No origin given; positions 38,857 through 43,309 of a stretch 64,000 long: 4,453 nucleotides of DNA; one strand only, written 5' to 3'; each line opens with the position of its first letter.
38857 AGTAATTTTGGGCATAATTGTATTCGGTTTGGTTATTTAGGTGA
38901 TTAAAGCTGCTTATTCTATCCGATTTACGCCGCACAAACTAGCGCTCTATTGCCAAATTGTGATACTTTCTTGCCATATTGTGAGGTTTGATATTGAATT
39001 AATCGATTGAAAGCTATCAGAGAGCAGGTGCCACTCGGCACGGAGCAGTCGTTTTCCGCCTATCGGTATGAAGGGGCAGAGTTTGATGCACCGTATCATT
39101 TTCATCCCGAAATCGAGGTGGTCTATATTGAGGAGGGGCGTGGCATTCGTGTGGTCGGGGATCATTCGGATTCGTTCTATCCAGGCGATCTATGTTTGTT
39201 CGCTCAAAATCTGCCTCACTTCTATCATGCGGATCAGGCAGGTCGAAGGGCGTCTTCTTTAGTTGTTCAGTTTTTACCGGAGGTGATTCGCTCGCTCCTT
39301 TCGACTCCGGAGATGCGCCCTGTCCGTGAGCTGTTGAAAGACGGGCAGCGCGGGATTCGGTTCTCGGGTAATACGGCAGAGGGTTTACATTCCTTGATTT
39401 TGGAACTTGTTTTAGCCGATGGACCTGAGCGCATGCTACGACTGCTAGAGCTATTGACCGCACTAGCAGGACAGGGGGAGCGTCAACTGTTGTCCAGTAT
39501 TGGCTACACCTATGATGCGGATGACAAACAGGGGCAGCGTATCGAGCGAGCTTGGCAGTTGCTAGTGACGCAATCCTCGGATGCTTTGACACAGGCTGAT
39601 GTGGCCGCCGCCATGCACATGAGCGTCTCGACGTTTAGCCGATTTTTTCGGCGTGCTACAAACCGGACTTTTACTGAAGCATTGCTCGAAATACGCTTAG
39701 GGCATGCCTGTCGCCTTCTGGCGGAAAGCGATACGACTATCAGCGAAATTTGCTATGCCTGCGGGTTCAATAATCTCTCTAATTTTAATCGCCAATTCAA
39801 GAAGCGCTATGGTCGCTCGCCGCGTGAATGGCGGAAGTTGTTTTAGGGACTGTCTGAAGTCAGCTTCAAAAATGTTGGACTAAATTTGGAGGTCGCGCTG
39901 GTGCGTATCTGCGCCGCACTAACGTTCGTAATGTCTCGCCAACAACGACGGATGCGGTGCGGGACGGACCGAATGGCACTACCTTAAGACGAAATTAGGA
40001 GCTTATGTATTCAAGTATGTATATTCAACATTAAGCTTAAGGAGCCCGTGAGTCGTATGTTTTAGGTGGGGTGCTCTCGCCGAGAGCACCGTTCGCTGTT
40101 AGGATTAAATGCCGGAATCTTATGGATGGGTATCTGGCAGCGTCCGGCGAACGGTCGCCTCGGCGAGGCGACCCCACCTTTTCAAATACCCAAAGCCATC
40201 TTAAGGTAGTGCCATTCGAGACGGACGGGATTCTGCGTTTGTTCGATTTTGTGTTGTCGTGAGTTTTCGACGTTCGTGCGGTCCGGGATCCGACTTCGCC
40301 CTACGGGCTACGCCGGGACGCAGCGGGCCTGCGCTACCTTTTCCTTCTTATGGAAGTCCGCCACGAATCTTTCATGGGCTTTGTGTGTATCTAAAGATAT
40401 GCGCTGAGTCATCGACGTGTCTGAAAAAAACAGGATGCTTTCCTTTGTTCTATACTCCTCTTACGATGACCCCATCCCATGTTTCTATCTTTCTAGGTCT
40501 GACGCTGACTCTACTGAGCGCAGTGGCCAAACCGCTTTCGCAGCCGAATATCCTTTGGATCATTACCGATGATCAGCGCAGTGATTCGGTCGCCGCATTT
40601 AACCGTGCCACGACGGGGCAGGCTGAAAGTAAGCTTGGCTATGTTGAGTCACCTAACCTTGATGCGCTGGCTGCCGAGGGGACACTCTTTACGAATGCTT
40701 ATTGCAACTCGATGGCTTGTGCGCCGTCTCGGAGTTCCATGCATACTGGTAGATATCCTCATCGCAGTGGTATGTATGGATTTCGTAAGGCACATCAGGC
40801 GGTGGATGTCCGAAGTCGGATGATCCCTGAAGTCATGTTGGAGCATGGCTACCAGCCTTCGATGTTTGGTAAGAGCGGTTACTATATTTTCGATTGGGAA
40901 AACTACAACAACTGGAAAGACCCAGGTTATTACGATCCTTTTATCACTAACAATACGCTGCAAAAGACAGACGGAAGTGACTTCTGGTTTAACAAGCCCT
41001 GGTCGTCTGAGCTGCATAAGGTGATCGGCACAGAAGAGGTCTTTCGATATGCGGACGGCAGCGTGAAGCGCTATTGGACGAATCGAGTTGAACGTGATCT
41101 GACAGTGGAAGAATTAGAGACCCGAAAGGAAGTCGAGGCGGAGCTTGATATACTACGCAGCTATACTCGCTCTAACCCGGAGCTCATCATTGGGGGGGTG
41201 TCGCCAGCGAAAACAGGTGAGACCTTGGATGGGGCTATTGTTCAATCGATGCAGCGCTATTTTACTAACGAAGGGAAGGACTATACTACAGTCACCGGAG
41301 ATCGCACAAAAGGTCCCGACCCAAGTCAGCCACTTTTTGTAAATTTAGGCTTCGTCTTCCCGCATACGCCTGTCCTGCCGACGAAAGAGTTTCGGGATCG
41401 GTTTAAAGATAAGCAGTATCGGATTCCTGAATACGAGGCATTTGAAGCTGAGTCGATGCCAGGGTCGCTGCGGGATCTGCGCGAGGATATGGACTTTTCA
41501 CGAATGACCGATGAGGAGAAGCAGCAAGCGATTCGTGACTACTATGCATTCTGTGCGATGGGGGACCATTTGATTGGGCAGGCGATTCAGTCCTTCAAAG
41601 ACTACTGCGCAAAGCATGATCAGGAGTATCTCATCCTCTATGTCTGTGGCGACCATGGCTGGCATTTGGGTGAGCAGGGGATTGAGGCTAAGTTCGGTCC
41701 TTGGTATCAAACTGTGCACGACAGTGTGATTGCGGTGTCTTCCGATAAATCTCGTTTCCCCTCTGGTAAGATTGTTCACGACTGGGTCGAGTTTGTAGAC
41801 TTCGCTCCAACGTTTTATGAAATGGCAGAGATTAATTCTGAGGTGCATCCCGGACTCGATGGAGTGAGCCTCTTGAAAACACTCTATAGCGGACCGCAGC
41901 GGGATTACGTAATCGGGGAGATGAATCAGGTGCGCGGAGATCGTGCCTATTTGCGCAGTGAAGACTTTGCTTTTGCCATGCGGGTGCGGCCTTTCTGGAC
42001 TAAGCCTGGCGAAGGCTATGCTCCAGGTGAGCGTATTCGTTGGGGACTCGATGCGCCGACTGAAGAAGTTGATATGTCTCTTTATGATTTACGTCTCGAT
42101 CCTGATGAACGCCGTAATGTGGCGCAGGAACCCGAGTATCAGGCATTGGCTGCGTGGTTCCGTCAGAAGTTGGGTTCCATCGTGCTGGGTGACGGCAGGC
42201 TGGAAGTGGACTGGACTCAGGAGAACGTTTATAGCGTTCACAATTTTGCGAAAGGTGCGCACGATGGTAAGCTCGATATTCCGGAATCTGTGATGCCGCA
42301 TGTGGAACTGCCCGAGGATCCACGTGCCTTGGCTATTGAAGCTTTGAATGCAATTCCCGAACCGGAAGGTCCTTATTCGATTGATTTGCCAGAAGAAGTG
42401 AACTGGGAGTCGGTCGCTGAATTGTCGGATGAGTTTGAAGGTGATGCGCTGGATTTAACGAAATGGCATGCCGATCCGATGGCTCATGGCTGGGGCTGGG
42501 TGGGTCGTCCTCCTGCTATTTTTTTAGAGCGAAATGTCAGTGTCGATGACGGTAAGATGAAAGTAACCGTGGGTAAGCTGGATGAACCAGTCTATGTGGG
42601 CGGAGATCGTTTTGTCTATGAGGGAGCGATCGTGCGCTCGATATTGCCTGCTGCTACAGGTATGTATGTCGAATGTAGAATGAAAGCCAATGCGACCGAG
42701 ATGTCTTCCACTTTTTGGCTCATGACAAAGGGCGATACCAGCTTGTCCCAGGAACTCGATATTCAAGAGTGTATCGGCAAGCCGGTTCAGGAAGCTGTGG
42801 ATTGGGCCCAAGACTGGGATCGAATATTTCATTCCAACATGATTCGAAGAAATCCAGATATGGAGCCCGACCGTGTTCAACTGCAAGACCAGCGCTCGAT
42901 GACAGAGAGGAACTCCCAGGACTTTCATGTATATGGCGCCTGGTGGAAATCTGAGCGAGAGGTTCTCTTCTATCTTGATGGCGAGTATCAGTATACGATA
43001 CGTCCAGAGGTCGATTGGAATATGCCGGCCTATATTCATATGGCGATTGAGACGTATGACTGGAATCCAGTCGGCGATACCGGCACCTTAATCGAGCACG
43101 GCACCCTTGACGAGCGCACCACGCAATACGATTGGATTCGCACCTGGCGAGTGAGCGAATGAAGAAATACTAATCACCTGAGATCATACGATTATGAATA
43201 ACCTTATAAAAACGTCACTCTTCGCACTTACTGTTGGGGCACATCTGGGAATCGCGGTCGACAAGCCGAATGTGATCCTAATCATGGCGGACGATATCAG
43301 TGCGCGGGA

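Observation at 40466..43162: Sulfatase-GH16 fusion protein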

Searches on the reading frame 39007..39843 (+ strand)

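Call 4: search_protein_families(library=pfam, proteins=[window:39007-39843:+], max_evalue=0.01)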
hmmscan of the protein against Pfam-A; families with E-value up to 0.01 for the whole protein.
window:39007-39843:+ (279 aa): 7 families
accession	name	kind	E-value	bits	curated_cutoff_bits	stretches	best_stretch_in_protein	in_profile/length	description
PF12833.13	HTH_18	-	5.5e-27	94.3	33.6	1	200-277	2-79/80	Helix-turn-helix domain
PF00165.29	HTH_AraC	-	9.7e-18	64.3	26.6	2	241-277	7-42/42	Bacterial regulatory helix-turn-helix proteins, AraC family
PF02311.25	AraC_binding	-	3e-10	40.4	21.1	1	18-154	6-119/135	AraC-like ligand binding domain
PF07883.17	Cupin_2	-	1.6e-06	28.1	27.2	1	21-77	5-60/70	Cupin domain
PF00190.28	Cupin_1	-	0.00068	19.7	22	1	8-77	25-103/151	Cupin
PF13560.12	HTH_31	-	0.0028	18.4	27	1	193-227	14-51/64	Helix-turn-helix domain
PF00440.29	TetR_N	-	0.0086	16.3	24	0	179-215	2-38/47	Bacterial regulatory proteins, tetR family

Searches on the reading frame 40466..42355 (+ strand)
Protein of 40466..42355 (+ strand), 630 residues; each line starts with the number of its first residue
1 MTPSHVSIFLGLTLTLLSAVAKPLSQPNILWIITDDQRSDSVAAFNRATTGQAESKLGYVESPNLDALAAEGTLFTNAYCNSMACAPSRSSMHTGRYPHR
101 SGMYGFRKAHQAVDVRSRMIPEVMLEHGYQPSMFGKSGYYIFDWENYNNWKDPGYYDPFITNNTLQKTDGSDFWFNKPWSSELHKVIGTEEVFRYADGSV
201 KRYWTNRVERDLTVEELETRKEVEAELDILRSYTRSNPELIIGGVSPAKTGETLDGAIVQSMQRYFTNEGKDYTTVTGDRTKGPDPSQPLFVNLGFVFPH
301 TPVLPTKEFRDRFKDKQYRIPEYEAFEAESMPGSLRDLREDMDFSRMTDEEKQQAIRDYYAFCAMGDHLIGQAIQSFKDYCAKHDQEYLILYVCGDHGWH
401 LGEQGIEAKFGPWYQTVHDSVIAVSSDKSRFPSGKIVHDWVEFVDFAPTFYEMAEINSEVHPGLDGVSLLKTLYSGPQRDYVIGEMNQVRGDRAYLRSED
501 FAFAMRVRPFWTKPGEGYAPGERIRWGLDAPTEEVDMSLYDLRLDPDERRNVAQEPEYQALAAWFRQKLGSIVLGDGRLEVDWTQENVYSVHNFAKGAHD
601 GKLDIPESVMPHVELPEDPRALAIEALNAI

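Call 9: search_solved_structures(query=window:40466-42355:+, max_evalue=0.01, show_alignments=2)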
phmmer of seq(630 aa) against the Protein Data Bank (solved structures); distinct sequences matched with E-value up to 0.01: 83 (the best 60 are shown).
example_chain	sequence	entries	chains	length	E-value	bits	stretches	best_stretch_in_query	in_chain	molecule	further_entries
7oz8_AAA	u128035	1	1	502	3.6e-26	94.8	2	286-477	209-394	Choline-sulfatase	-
7ebp_A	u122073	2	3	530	4.5e-21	78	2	24-158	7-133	Sulfatase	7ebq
9s03_A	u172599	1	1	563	8e-21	77.2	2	22-169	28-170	Putative sulfatase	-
9s8y_A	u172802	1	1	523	1e-20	76.8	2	26-158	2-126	Sulfatase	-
9koq_A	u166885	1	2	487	1.7e-20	76.1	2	283-475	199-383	Sulfatase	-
6pt4_B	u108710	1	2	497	8.2e-20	73.8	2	286-480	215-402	exo-2S-iota carrageenan S1 sulfatase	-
9ihk_D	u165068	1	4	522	1.4e-18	69.8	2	20-156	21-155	Sulfatase_S1_30A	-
6ptk_A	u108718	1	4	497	1.4e-18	69.7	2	286-480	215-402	exo-2S-iota carrageenan S1 sulfatase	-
6pt6_B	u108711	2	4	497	2e-18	69.2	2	286-480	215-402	exo-2S-iota carrageenan S1 sulfatase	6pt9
7p24_AAA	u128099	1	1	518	2.4e-18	69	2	28-163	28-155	Mucin-desulfating sulfatase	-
6hhm_A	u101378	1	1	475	6.7e-18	67.5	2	25-156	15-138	Arylsulfatase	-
6fny_A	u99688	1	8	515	7e-18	67.4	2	285-479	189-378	Choline-sulfatase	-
4upi_A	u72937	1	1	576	3e-17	65.3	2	287-487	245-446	SULFATASE FAMILY PROTEIN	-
6hr5_A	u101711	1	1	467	1e-16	63.6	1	25-168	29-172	Alpha-L-rhamnosidase/sulfatase (GH78)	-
6g5z_A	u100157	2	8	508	2.2e-16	62.5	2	284-479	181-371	Choline-sulfatase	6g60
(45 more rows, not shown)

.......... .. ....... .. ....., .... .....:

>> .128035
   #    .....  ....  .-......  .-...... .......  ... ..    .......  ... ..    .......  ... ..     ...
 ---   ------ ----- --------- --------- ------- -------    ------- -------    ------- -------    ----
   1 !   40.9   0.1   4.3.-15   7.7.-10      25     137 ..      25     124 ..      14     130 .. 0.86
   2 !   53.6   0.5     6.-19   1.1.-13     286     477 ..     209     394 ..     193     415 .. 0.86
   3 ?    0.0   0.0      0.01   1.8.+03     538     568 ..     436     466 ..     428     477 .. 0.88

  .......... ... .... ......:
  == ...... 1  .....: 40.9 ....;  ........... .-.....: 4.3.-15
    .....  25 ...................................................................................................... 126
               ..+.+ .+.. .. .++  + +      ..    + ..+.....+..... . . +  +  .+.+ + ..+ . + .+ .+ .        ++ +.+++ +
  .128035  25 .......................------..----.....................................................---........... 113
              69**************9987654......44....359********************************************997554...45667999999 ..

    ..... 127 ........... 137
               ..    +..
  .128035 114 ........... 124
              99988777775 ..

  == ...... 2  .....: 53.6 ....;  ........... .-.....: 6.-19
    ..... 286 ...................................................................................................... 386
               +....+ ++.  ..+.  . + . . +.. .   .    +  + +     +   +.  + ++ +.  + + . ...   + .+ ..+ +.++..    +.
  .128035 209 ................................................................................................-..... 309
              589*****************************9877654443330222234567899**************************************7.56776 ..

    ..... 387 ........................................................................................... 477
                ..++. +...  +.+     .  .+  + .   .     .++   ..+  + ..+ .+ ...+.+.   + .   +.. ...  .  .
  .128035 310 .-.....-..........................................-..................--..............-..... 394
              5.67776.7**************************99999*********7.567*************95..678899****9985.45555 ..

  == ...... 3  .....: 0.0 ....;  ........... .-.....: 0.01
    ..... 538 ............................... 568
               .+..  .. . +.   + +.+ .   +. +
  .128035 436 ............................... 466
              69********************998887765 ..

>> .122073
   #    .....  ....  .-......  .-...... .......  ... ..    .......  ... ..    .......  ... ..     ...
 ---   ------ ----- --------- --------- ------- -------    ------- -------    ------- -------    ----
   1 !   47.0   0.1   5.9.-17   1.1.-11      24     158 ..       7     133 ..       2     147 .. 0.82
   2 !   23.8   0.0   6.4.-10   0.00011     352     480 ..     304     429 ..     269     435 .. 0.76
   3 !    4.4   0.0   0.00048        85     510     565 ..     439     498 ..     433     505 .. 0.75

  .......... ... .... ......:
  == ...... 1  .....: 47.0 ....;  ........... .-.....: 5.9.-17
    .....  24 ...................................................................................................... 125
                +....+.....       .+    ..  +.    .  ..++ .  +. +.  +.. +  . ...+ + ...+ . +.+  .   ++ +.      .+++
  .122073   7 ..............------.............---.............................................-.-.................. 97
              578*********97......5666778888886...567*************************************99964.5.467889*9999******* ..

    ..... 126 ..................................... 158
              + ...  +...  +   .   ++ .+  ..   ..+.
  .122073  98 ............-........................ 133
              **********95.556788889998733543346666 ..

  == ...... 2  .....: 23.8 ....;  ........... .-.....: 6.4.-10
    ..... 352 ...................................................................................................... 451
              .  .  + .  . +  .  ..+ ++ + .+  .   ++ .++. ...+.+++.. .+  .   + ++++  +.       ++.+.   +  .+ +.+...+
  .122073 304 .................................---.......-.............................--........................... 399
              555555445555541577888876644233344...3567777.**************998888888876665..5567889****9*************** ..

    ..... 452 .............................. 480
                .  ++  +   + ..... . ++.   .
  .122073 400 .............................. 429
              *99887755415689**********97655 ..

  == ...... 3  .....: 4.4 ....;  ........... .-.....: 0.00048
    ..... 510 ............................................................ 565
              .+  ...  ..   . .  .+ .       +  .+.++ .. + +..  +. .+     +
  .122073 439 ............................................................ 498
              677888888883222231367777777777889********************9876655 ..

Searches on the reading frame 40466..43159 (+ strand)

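Call 4: search_protein_families(library=pfam, proteins=[window:40466-43159:+], max_evalue=0.01)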
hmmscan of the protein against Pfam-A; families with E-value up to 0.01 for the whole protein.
window:40466-43159:+ (898 aa): 5 families
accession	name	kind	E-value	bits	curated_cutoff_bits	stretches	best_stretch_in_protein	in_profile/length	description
PF00884.28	Sulfatase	-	5.4e-28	98.6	25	1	27-455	1-300/301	Sulfatase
PF00722.28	Glyco_hydro_16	-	2.1e-07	31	22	1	734-867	44-158/175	Glycosyl hydrolases family 16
PF16347.10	SGSH_C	-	5.1e-06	27.2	29.3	0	537-570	116-149/154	N-sulphoglucosamine sulphohydrolase, C-terminal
PF01663.27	Phosphodiest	-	0.0017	18.5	23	1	62-108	20-67/342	Type I phosphodiesterase / nucleotide pyrophosphatase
PF18666.6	CBM64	-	0.0097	16.4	25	0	53-85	20-52/74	Carbohydrate-binding module 64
